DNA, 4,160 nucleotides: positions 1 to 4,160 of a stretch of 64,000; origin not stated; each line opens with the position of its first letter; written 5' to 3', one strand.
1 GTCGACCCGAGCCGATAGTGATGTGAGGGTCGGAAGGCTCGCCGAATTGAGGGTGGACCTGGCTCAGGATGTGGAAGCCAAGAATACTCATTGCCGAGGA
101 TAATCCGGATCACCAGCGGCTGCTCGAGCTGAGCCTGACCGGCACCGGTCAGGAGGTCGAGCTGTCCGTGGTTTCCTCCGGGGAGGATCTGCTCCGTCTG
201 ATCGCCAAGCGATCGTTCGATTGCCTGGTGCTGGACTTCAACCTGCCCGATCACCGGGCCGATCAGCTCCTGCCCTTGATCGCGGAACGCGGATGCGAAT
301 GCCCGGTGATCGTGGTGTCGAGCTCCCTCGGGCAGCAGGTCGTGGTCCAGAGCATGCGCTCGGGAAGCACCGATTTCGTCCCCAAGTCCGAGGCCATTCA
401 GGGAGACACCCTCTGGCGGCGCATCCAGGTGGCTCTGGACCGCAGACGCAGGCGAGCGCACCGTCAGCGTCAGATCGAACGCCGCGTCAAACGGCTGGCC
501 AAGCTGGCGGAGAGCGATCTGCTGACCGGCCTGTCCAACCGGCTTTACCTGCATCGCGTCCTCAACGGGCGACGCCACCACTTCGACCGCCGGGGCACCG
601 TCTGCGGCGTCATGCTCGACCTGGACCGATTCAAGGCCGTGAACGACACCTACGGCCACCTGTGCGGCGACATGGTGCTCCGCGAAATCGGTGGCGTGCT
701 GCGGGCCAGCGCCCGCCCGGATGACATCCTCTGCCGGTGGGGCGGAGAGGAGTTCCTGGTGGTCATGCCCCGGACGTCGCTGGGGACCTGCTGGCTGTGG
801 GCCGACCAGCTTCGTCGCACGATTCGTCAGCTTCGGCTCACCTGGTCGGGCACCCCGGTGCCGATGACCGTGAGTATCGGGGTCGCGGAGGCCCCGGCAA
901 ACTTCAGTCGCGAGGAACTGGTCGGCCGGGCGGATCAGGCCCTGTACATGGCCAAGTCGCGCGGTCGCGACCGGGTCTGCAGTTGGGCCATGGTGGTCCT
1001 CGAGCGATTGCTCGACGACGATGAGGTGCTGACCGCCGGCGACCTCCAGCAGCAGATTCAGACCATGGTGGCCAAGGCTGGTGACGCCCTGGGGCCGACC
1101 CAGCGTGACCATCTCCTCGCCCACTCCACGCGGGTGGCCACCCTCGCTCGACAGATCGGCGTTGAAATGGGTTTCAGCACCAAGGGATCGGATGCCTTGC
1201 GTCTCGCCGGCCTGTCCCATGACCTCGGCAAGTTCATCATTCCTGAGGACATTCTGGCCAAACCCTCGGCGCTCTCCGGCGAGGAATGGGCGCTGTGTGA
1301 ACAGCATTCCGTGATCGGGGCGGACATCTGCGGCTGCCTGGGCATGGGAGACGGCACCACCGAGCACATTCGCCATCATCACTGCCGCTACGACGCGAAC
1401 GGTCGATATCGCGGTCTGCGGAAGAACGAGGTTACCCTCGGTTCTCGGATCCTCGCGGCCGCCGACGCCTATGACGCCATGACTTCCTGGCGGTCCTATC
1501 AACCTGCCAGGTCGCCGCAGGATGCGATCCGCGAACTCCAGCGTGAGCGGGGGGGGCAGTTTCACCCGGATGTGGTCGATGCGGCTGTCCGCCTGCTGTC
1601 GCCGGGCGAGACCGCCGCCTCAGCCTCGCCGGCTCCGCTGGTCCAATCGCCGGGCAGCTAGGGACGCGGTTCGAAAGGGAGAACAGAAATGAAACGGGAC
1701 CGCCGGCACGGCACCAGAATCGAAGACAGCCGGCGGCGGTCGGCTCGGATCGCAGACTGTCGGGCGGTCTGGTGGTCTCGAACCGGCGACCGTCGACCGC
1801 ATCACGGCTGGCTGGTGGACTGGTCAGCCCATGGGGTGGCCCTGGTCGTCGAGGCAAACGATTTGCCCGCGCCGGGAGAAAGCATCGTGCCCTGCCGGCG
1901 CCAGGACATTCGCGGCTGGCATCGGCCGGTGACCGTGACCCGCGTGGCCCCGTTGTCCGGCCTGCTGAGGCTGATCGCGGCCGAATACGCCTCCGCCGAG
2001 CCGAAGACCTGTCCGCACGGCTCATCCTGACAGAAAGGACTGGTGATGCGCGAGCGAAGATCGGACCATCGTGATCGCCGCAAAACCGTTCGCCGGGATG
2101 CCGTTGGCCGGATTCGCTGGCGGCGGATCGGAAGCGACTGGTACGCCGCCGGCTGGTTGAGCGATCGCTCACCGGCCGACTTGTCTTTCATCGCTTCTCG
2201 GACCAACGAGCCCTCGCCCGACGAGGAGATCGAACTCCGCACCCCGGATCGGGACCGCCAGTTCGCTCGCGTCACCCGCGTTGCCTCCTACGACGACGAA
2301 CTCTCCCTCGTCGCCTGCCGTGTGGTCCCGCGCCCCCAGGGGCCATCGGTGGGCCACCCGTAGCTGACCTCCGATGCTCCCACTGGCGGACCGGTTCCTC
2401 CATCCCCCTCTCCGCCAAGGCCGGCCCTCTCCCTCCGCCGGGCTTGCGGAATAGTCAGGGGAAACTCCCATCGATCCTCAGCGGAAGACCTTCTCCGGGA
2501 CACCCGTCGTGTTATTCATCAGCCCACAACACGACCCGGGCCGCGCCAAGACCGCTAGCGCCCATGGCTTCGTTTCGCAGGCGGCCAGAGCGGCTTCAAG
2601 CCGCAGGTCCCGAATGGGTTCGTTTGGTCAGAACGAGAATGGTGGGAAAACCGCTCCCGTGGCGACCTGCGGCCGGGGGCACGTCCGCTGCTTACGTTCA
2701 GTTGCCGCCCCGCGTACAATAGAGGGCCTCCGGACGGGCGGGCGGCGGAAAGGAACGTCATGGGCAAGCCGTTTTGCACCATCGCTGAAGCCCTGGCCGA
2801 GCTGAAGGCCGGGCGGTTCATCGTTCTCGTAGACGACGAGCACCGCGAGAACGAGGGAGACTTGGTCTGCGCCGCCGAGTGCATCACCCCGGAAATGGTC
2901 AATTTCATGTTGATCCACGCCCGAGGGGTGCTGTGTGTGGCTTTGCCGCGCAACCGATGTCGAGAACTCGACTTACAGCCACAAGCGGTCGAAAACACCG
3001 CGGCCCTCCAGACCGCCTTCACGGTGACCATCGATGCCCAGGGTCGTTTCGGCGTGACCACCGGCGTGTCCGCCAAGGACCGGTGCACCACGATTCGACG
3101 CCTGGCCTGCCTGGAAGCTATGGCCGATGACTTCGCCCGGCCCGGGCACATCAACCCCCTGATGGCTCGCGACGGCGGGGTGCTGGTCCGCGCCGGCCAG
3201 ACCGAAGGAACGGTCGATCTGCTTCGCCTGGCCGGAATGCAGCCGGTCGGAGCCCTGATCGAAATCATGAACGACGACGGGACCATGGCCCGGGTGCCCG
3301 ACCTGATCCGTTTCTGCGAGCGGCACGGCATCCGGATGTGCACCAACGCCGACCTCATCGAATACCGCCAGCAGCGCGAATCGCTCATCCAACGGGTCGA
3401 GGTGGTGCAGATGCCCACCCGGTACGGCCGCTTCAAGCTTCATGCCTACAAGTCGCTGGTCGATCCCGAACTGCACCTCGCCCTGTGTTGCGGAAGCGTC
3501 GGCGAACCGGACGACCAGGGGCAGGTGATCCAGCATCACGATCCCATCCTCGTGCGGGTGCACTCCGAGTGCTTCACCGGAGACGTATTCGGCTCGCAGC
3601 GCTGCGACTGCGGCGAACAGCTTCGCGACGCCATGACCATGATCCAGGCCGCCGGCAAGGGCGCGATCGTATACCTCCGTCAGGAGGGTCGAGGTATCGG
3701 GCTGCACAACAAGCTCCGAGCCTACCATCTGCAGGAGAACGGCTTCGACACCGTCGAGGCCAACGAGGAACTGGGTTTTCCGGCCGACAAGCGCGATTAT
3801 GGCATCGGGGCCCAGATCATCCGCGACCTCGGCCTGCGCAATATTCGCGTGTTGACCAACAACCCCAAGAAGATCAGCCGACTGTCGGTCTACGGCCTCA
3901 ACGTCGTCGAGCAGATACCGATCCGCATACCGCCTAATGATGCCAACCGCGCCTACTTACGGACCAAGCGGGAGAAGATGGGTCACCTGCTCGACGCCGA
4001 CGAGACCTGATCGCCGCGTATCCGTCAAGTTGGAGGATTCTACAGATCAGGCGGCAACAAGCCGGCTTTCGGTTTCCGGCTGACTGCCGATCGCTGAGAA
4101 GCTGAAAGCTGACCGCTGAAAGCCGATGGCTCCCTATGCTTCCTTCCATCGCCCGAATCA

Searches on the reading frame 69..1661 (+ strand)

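Call 40: search_protein_families(library=pfam, proteins=[window:69-1661:+], max_evalue=0.001)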
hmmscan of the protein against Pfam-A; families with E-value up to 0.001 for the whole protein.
window:69-1661:+ (530 aa): 5 families
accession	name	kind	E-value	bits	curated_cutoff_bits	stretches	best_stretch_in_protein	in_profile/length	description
PF00990.26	GGDEF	-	1.2e-38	132.9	23.8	1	148-302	2-161/161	Diguanylate cyclase, GGDEF domain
PF13487.12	HD_5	-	1.9e-23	83.5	27.2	1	347-502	12-170/170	HD domain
PF01966.28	HD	-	2.5e-15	57.2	22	1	350-471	2-116/116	HD domain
PF00072.30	Response_reg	-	7.1e-15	55.6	30.2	1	6-108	1-101/111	Response regulator receiver domain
PF08668.18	HDOD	-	0.00029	20.8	22.9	1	341-392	87-136/196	HDOD domain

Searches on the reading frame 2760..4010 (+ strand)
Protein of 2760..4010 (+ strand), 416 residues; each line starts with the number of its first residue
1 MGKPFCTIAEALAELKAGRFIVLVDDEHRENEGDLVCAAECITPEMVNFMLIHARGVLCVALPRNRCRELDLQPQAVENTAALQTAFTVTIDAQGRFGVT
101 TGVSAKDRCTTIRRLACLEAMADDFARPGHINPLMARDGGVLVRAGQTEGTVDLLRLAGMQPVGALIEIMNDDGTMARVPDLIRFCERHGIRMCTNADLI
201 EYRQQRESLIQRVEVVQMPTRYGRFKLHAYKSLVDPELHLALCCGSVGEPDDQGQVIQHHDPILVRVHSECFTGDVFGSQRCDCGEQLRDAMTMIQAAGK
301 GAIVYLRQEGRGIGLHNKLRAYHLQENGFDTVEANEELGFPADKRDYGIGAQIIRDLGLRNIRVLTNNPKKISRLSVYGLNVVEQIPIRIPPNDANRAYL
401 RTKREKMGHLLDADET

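Call 40: search_protein_families(library=pfam, proteins=[window:2760-4010:+], max_evalue=0.001)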
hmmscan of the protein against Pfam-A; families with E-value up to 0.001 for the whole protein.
window:2760-4010:+ (416 aa): 2 families
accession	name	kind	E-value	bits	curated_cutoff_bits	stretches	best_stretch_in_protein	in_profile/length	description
PF00926.24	DHBP_synthase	-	4.6e-76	255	26.4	1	10-202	2-191/191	3,4-dihydroxy-2-butanone 4-phosphate synthase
PF00925.25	GTP_cyclohydro2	-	1.2e-70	236.8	23.3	1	212-387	2-165/165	GTP cyclohydrolase II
